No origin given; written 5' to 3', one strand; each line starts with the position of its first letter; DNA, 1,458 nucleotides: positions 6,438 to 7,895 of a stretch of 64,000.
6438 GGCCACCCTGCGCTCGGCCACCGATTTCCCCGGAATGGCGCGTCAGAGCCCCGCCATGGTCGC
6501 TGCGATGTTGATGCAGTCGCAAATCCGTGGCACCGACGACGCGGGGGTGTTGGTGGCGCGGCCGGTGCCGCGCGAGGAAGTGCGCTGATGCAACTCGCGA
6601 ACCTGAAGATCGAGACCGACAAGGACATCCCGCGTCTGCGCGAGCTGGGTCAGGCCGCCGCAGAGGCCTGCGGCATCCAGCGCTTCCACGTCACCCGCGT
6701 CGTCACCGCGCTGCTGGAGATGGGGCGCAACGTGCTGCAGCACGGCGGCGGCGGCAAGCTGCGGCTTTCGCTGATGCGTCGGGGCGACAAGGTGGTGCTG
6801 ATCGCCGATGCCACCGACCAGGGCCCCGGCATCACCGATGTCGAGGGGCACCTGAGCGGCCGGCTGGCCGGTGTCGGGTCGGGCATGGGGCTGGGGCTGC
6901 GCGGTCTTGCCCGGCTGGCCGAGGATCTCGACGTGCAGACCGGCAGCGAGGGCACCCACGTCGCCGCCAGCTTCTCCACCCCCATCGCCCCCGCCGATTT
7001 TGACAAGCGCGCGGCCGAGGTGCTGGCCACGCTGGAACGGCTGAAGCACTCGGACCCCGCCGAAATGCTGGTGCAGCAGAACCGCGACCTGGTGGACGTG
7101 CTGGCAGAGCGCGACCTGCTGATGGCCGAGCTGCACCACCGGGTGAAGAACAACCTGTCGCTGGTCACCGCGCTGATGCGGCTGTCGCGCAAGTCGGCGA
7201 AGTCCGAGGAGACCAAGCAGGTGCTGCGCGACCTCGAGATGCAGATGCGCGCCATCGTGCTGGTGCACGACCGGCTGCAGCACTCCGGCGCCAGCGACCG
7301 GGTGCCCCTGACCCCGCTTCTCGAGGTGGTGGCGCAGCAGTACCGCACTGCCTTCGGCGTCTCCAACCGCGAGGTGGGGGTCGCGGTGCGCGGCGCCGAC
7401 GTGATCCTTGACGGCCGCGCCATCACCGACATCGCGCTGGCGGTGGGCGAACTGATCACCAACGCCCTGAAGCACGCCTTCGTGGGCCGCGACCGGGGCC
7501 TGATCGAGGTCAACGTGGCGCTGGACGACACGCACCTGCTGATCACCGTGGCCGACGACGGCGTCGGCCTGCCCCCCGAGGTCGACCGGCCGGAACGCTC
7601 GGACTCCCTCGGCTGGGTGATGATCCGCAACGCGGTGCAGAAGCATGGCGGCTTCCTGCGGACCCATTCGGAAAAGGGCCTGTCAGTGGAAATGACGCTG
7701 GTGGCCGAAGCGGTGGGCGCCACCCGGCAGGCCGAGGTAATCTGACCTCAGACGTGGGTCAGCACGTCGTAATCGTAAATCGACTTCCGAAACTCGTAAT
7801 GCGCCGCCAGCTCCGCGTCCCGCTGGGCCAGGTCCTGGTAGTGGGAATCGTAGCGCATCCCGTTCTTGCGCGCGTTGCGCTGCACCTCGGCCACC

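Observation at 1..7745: KaiC-type ATPase operon abutting a sigma-B-less stressosome whose terminal output is a HisKA_2 histidine kinase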

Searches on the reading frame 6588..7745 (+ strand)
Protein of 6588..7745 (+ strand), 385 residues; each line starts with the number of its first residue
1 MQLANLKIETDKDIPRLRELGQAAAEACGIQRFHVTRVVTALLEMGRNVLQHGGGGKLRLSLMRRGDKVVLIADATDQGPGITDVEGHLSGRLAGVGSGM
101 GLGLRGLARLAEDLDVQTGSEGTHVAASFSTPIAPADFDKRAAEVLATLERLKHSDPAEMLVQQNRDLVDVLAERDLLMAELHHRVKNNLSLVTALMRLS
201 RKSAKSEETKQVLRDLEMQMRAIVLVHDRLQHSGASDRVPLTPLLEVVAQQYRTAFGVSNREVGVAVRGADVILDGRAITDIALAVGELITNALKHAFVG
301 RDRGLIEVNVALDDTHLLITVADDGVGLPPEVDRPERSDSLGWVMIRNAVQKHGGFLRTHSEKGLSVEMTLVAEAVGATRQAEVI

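Call 3: search_protein_families(library=pfam, proteins=[window:6588-7745:+], max_evalue=0.01)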
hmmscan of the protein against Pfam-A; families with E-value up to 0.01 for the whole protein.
window:6588-7745:+ (385 aa): 5 families
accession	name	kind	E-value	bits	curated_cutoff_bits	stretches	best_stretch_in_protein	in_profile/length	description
PF13581.12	HATPase_c_2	-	1.3e-20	74.1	27.4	2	271-370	21-126/127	Histidine kinase-like ATPase domain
PF02518.31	HATPase_c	-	8.2e-17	62.1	26.4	2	281-371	5-107/111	Histidine kinase-, DNA gyrase B-, and HSP90-like ATPase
PF07568.18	HisKA_2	-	1e-16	61.2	22.3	1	181-253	1-73/76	Histidine kinase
PF07536.20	HWE_HK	-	5.1e-08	34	22.8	1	181-253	1-70/83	HWE histidine kinase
PF08951.15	EntA_Immun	-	0.0087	16.7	22.1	0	184-227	15-58/73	Enterocin A Immunity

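Call 9: search_protein_families(library=ncbifam, proteins=[window:6588-7745:+], max_evalue=0.001)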
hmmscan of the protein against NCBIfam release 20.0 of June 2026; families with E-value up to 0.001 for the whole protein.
window:6588-7745:+ (385 aa): 18 families
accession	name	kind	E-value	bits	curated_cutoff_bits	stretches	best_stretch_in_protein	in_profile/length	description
NF051872.1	HisKinPhyk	equivalog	2.4e-23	82.5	750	1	156-329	324-496/537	sensor histidine kinase PhyK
NF010077.0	PRK13559.1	subfamily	5.8e-17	61.6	361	1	176-372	171-358/364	hypothetical protein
NF052306.1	BluLightHisKinLov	equivalog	1.1e-15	57.4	450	1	165-371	139-332/334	blue-light-activated histidine kinase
NF041045.1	RsbA_anti_sig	subfamily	5.5e-15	55.4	210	2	9-128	186-301/303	anti-sigma factor RsbA family regulatory protein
TIGR01925.2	spIIAB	equivalog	1.2e-10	41.5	135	1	277-329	33-85/137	anti-sigma F factor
NF003144.0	PRK04069.1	equivalog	1.8e-08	33.9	145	1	278-328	39-89/161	anti-sigma B factor RsbW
TIGR01924.1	rsbW_low_gc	equivalog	7.9e-07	28.6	155.05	1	278-328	39-89/159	anti-sigma B factor RsbW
NF047322.1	HK_morpho_MacS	equivalog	2.3e-06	27.1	300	1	172-370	180-363/367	MacS family sensor histidine kinase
NF052443.1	SensHisKinMctS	equivalog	2.8e-06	25.9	700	1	169-373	244-448/457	two-component system sensor histidine kinase MctS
TIGR02966.1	phoR_proteo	equivalog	6.7e-06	25.3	334.2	1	230-331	177-276/333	phosphate regulon sensor histidine kinase PhoR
NF033792.0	ActS_PrrB_HisK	equivalog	1.2e-05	24.3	350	1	200-332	231-357/423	ActS/PrrB/RegB family redox-sensitive histidine kinase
NF007896.0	PRK10600.1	equivalog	1.5e-05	23.9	578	1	163-376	380-588/598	nitrate/nitrite two-component system sensor histidine kinase NarX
NF008649.0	PRK11644.1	equivalog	4.4e-05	22.4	408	1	288-371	419-494/499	signal transduction histidine-protein kinase/phosphatase UhpB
NF007898.0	PRK10604.1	equivalog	6e-05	22.4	478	0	166-331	203-364/433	two-component system sensor histidine kinase RstB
NF008298.1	PRK11086.1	subfamily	8.9e-05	21.1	520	1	278-333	420-474/529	DcuS/MalK family sensor histidine kinase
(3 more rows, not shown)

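Call 12: find_encoding_contigs(protein=window:6588-7745:+, flank=10000, max_places=6)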
Protein window:6588-7745:+ (385 aa): no gene with exactly this product is on record in the collection.

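Call 13: find_homologous_proteins(query=window:6588-7742:+, max_evalue=0.00001)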
Query window:6588-7742:+ (385 aa): 1531 proteins with E <= 0.00001 among 8000 candidates; the best 120 are listed.
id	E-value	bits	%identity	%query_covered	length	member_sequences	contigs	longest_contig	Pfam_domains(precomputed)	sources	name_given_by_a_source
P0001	1.5e-240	815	100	100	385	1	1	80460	PF13581.13,PF02518.32,PF07536.21,PF07568.19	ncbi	-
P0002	6.1e-216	734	89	100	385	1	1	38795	PF13581.13,PF02518.32,PF07536.21,PF07568.19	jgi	jgi:two-component sensor histidine kinase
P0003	1.0e-144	500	64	98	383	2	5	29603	PF13581.13,PF02518.32,PF07536.21,PF07568.19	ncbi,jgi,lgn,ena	ncbi:MAG: sensor histidine kinase [Tranquillimonas sp.]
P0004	1.3e-120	421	57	96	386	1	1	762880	PF13581.13,PF02518.32,PF07536.21,PF07568.19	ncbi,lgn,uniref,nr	ncbi:sensor histidine kinase [Limimaricola pyoseonensis]|uniref:histidine kinase n=1 Tax=Limimaricol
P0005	2.7e-117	410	54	98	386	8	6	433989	PF13581.13,PF02518.32,PF07536.21,PF07568.19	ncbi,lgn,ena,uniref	ncbi:ATP-binding protein [uncultured Limimaricola sp.]|uniref:sensor histidine kinase n=1 Tax=uncult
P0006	3.2e-117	410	55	96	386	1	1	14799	PF13581.13,PF02518.32,PF07536.21,PF07568.19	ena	-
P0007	3.4e-117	410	55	96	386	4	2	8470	PF13581.13,PF02518.32,PF07536.21,PF07568.19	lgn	-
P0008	9.5e-117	408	55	96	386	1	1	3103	PF13581.13,PF02518.32,PF07536.21,PF07568.19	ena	-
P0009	2.9e-116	407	54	96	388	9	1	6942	PF13581.13,PF02518.32,PF07536.21,PF07568.19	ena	-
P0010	3.9e-116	406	55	96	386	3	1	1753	PF13581.13,PF02518.32,PF07536.21,PF07568.19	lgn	-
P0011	7.1e-116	405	54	96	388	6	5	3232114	PF13581.13,PF02518.32,PF07536.21,PF07568.19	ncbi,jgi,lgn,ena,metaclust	ncbi:sensor histidine kinase [Limimaricola variabilis]|metaclust:\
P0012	6.8e-114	399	54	96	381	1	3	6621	PF13581.13,PF02518.32,PF07536.21,PF07568.19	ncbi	-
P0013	7.3e-114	399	52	96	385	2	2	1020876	PF13581.13,PF02518.32,PF07536.21,PF07568.19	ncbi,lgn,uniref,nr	ncbi:sensor histidine kinase [Limimaricola hongkongensis]|uniref:histidine kinase n=1 Tax=Limimarico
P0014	1.3e-113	398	54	96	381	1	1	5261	PF13581.13,PF02518.32,PF07536.21,PF07568.19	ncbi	-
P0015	1.6e-113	398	53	96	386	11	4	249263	PF13581.13,PF02518.32,PF07536.21,PF07568.19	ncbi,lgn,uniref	ncbi:MAG: sensor histidine kinase [Limimaricola soesokkakensis]|uniref:sensor histidine kinase n=1 T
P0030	1.0e-81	293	40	97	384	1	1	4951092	PF13581.13,PF02518.32,PF07536.21,PF07568.19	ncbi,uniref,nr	ncbi:ATP-binding protein [Acuticoccus sp. MNP-M23]|uniref:sensor histidine kinase n=1 Tax=Acuticoccu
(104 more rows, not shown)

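Call 14: find_encoding_contigs(protein=P0001, flank=10000, max_places=3)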
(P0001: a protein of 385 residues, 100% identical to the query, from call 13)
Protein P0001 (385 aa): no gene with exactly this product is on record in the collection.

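Call 16: find_related_loci(query=A1, collection=genome_contigs, flank=10000)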
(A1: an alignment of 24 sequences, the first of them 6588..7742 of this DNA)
Query A1 (385 aa) in genome_contigs; peptide patterns used: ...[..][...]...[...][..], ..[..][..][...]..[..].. (x = any residue, [..] = any of these).
529 stretches matched a pattern; 485 encode a relative of the query (tblastn E <= 1e-3); the best 80 are kept; 80 distinct loci.
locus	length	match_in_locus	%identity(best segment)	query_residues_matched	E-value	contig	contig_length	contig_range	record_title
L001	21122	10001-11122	54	1-369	3e-122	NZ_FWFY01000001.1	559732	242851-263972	Limimaricola soesokkakensis strain CECT 8367, whole genome shotgun sequence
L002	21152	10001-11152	54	1-379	2e-119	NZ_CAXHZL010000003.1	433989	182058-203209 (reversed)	MAG: uncultured Limimaricola sp. isolate ERR7163068_binner123_97 ERZ8868305.27, whole genome shotgun sequence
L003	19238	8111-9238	54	1-369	2e-119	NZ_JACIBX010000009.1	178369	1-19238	Limimaricola variabilis strain CECT 8572 Ga0372421_09, whole genome shotgun sequence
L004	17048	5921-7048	55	1-371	3e-116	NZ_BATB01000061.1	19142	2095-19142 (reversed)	Limimaricola cinnabarinus LL-001, whole genome shotgun sequence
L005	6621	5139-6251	54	1-371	8e-113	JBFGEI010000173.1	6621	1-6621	MAG: Limimaricola sp. isolate Mix_sand02.2020.12.D.77 k141_2075104_length_6621_cov_13.2802, whole genome shotgun sequenc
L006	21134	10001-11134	54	1-371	5e-111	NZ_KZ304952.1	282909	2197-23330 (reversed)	Limimaricola cinnabarinus strain XM1 scaffold2, whole genome shotgun sequence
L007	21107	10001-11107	50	1-378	3e-104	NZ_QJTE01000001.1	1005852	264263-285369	Pseudoroseicyclus aestuarii strain CECT 9025 Ga0244621_101, whole genome shotgun sequence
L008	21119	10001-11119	50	1-371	4e-102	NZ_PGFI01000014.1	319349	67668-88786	Brevirhabdus pacifica strain DSM 27767 Ga0181023_104, whole genome shotgun sequence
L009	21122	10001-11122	49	1-374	1e-100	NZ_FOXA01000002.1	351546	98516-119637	Tranquillimonas alkanivorans strain DSM 19547, whole genome shotgun sequence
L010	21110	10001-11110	47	1-371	2e-99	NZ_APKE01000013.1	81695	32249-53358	Profundibacterium mesophilum KAUST100406-0324 Contig13, whole genome shotgun sequence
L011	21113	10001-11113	57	1-369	6e-128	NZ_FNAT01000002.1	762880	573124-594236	Limimaricola pyoseonensis strain DSM 21424, whole genome shotgun sequence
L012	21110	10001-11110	52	3-369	6e-117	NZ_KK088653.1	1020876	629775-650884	Limimaricola hongkongensis DSM 17492 Scaffold8, whole genome shotgun sequence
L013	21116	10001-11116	44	2-371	3e-87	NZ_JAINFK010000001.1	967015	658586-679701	Oricola cellulosilytica strain JCM 19534 O._cellulosilytica_Scaf1_length_967015_cov_176.59, whole genome shotgun sequenc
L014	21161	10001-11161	42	1-376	3e-86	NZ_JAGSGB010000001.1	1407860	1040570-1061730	Pacificimonas aurantium strain DSM 107782 1, whole genome shotgun sequence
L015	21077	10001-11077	43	2-355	2e-85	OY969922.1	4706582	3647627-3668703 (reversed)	MAG: uncultured Alphaproteobacteria bacterium isolate MFD03250.bin.2.45 genome assembly, chromosome: 1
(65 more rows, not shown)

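Call 32: search_solved_structures(query=window:6588-7742:+, max_evalue=0.01, show_alignments=2)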
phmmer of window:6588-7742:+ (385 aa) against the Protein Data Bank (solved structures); distinct sequences matched with E-value up to 0.01: 9.
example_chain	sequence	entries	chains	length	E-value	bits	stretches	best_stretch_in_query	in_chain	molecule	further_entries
4r39_A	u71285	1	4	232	3e-17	66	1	170-358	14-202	Blue-light-activated histidine kinase 2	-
4r3a_A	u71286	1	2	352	1.1e-16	64.2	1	170-358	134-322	Blue-light-activated histidine kinase 2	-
1tid_A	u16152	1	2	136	3.8e-06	29.5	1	273-330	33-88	Anti-sigma F factor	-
1th8_A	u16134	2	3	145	4.5e-06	29.3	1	273-330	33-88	Anti-sigma F factor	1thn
1til_A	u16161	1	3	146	4.5e-06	29.3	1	273-330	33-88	Anti-sigma F factor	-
1l0o_A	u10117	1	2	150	4.8e-06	29.2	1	273-330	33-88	Anti-sigma F factor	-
5epv_A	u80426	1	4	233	3.3e-05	26.4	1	173-312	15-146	Blue-light-activated histidine kinase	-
6ph4_A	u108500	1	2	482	9.7e-05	24.9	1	167-312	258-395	Blue-light-activated histidine kinase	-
4i5s_A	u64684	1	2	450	0.0098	18.3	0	285-372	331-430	Putative histidine kinase CovS; VicK-like protein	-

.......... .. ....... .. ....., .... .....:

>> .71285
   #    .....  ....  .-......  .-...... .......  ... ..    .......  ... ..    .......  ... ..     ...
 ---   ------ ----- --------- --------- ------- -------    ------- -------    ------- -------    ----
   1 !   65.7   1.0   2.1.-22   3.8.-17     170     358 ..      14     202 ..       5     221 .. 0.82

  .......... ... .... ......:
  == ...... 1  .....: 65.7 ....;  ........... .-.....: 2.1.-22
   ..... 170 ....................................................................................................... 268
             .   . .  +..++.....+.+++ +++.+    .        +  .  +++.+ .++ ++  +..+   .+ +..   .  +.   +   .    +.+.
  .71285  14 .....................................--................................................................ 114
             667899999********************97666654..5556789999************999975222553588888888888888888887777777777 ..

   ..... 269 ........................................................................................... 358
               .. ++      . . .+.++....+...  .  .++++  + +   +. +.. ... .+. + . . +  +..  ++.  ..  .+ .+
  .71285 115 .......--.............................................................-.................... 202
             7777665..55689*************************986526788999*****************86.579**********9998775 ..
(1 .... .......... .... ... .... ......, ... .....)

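Call 41: search_protein_families(library=pfam, alignment_id=A2, max_evalue=0.0001)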
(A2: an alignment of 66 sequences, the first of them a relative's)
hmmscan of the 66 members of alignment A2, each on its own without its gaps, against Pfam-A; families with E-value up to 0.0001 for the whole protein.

A. member 1, L001:6103-7257:+ (384 aa): 2 families
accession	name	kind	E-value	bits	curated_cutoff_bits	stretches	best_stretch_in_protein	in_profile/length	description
PF11972.14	HTH_13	-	1e-05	25.9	26.1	1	282-330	8-52/54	HTH DNA binding domain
PF07183.16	DUF1403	-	8.6e-05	22.5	31.8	0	30-131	45-148/312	Protein of unknown function (DUF1403)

B. families by the number of members that match (of 66 scanned): 73 families (the first 25 are shown)
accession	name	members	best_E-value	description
PF00005.33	ABC_tran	8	1.5e-34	ABC transporter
PF13304.12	AAA_21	8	3.3e-12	AAA domain, putative AbiEii toxin, Type IV TA system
PF09818.15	ABC_ATPase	7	1.3e-05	P-loop domain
PF11972.14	HTH_13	6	2.5e-06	HTH DNA binding domain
PF00072.30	Response_reg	4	1.5e-19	Response regulator receiver domain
PF06808.19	DctM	2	4e-84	Tripartite ATP-independent periplasmic transporter, DctM component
PF04273.18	BLH_phosphatase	2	4.2e-31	Beta-lactamase hydrolase-like protein, phosphatase-like domain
PF02518.31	HATPase_c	2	2.5e-22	Histidine kinase-, DNA gyrase B-, and HSP90-like ATPase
PF08447.18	PAS_3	2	5e-15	PAS fold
PF00581.25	Rhodanese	2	7.9e-13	Rhodanese-like domain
PF08448.16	PAS_4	2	2.1e-10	PAS fold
PF03544.19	TonB_C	2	5.9e-09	Gram-negative bacterial TonB protein C-terminal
PF00512.31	HisKA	2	6.2e-09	His Kinase A (phospho-acceptor) domain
PF01053.26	Cys_Met_Meta_PP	1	8.6e-111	Cys/Met metabolism PLP-dependent enzyme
PF01432.26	Peptidase_M3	1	4.2e-110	Peptidase family M3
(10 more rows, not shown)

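Call 42: search_protein_families(library=pfam, alignment_id=A3, max_evalue=0.0001)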
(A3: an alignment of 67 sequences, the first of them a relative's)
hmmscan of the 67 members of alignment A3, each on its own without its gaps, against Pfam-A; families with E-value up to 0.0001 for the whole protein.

A. member 1, L001:11297-11569:- (90 aa): 1 family
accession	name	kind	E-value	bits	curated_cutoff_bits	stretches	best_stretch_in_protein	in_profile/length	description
PF06568.16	DUF1127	-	2.8e-12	46.6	23.3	1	45-80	2-37/37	Domain of unknown function (DUF1127)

B. families by the number of members that match (of 67 scanned): 77 families (the first 25 are shown)
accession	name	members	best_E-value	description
PF00171.27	Aldedh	10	1.7e-164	Aldehyde dehydrogenase family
PF06568.16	DUF1127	6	4.8e-13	Domain of unknown function (DUF1127)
PF06808.19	DctM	2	1.2e-99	Tripartite ATP-independent periplasmic transporter, DctM component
PF12770.12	CHAT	2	2.2e-52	CHAT domain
PF01546.33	Peptidase_M20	2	1.1e-42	Peptidase family M20/M25/M40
PF13424.12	TPR_12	2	5e-22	Tetratricopeptide repeat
PF00892.27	EamA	2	1e-18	EamA-like transporter family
PF03060.21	NMO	2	9.3e-15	Nitronate monooxygenase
PF13374.12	TPR_10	2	1.2e-13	Tetratricopeptide repeat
PF24885.1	TPR_NPHP3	2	1.8e-08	Nephrocystin-3 TPR domain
PF07687.19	M20_dimer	2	3.4e-08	Peptidase dimerisation domain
PF01070.24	FMN_dh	2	5.7e-07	FMN-dependent dehydrogenase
PF01654.22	Cyt_bd_oxida_I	1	3.6e-166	Cytochrome bd terminal oxidase subunit I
PF05982.17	Sbt_1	1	1.5e-104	Na+-dependent bicarbonate transporter superfamily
PF00920.27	ILVD_EDD_N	1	4.3e-103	Dihydroxy-acid/6-phosphogluconate dehydratase N-terminal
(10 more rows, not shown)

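Call 63: predict_structure(alignment_id=A1)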
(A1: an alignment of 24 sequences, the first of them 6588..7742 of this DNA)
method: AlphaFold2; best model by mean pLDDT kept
length: 385 residues; sequences in the alignment: 24
mean_pLDDT: 82.0   pTM: 0.48
mean pLDDT of the five models: 82.0, 81.5, 81.0, 78.9, 77.5
residues with pLDDT >= 90: 131; 70-90: 190; 50-70: 58; < 50: 6
segments of 3 or more residues with pLDDT < 50: 96-101
pLDDT, mean of each block of 10 residues (from residue 1): 91 87 92 87 90 89 93 92 83 50 74 90 93 93 91 66 66 63 68 74 79 72 70 71 90 74 88 86 89 78 90 94 83 74 84 89 89 92 64
secondary structure, 60 per line:
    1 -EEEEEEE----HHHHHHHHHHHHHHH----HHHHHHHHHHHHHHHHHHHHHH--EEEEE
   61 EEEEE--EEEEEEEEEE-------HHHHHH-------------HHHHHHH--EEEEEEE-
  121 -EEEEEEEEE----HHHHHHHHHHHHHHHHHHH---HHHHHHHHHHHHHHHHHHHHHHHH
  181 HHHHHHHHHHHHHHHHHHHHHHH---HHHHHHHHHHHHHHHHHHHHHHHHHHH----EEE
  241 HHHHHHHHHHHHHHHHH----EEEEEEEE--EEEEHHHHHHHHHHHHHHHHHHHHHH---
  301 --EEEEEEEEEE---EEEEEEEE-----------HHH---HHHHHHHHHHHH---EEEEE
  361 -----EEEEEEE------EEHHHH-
elements in order: E2-8 H13-27 H32-53 E56-65 E68-77 H85-90 H104-110 E113-119 E122-130 H135-153 H157-203 H207-233 E238-240 H241-257 E262-269 E272-275 H276-297 E303-312 E316-323 H341-352 E356-360 E366-372 H381-384

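Call 65: find_encoding_contigs(protein=P0030, flank=9000, max_places=1)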
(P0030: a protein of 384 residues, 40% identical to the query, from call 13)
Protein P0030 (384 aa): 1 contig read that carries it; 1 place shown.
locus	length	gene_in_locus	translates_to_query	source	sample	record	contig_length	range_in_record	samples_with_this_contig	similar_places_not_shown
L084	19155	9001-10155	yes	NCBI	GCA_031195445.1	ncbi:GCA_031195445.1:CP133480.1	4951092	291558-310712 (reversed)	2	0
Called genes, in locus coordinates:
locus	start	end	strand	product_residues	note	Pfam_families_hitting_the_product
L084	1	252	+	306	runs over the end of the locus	PF02653:BPD_transp_2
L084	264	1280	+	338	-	PF00795:CN_hydrolase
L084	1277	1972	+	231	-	PF00857:Isochorismatase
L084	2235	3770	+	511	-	PF00005:ABC_tran, PF13304:AAA_21 (faint), PF00005:ABC_tran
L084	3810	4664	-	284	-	PF00106:adh_short, PF08659:KR (weak), PF13561:adh_short_C2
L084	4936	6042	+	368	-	PF00144:Beta-lactamase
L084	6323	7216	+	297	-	PF14361:RsbRD_N, PF01740:STAS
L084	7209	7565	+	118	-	PF01740:STAS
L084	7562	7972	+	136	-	PF13581:HATPase_c_2, PF02518:HATPase_c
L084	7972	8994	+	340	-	PF13581:HATPase_c_2, PF07228:SpoIIE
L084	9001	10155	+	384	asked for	PF13581:HATPase_c_2, PF02518:HATPase_c, PF07536:HWE_HK (weak), PF07568:HisKA_2, PF13581:HATPase_c_2, PF02518:HATPase_c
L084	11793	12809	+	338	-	PF07536:HWE_HK, PF07568:HisKA_2 (weak)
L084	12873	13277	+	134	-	PF00072:Response_reg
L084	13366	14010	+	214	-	PF01810:LysE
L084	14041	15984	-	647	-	PF02518:HATPase_c (weak), PF13589:HATPase_c_3, PF00183:HSP90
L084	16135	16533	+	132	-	PF10984:DUF2794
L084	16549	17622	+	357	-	PF03372:Exo_endo_phos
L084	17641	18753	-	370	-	PF01555:N6_N4_Mtase, PF18755:RAMA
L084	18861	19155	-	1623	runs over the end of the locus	PF21075:GDH_ACT1, PF21073:GDH_HM1, PF21076:GDH_ACT2, PF21077:GDH_ACT3, PF21079:GDH_HM2 (faint), PF21078:GDH_HM3, PF05088:Bac_GDH_CD, PF21074:GDH_C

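Call 66: find_encoding_contigs(protein=P0002, flank=9000, max_places=1)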
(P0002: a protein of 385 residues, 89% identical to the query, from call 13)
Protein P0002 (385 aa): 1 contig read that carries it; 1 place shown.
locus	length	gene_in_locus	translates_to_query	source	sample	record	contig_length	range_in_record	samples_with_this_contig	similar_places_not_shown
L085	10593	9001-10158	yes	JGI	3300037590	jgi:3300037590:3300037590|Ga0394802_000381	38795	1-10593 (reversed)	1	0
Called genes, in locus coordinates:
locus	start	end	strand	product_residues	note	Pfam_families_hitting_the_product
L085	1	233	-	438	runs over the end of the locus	PF01494:FAD_binding_3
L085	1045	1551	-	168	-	PF01625:PMSR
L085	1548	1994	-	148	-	PF01641:SelR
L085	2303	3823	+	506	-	PF00154:RecA_N (weak), PF01695:IstB_IS21 (faint), PF08423:Rad51 (faint), PF13481:AAA_25 (weak), PF23442:DUF7125 (faint), PF06745:ATPase, PF13481:AAA_25 (weak), PF06745:ATPase, +7 more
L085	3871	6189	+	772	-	PF08448:PAS_4, PF08447:PAS_3, PF00989:PAS, PF08448:PAS_4, PF08447:PAS_3, PF00512:HisKA, PF02518:HATPase_c, PF00072:Response_reg, +4 more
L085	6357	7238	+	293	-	PF14361:RsbRD_N, PF01740:STAS, PF13466:STAS_2 (weak)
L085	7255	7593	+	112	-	PF01740:STAS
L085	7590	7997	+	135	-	PF13581:HATPase_c_2, PF02518:HATPase_c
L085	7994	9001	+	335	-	PF13581:HATPase_c_2, PF02518:HATPase_c, PF07228:SpoIIE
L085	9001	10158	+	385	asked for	PF13581:HATPase_c_2, PF07536:HWE_HK, PF07568:HisKA_2, PF13581:HATPase_c_2, PF02518:HATPase_c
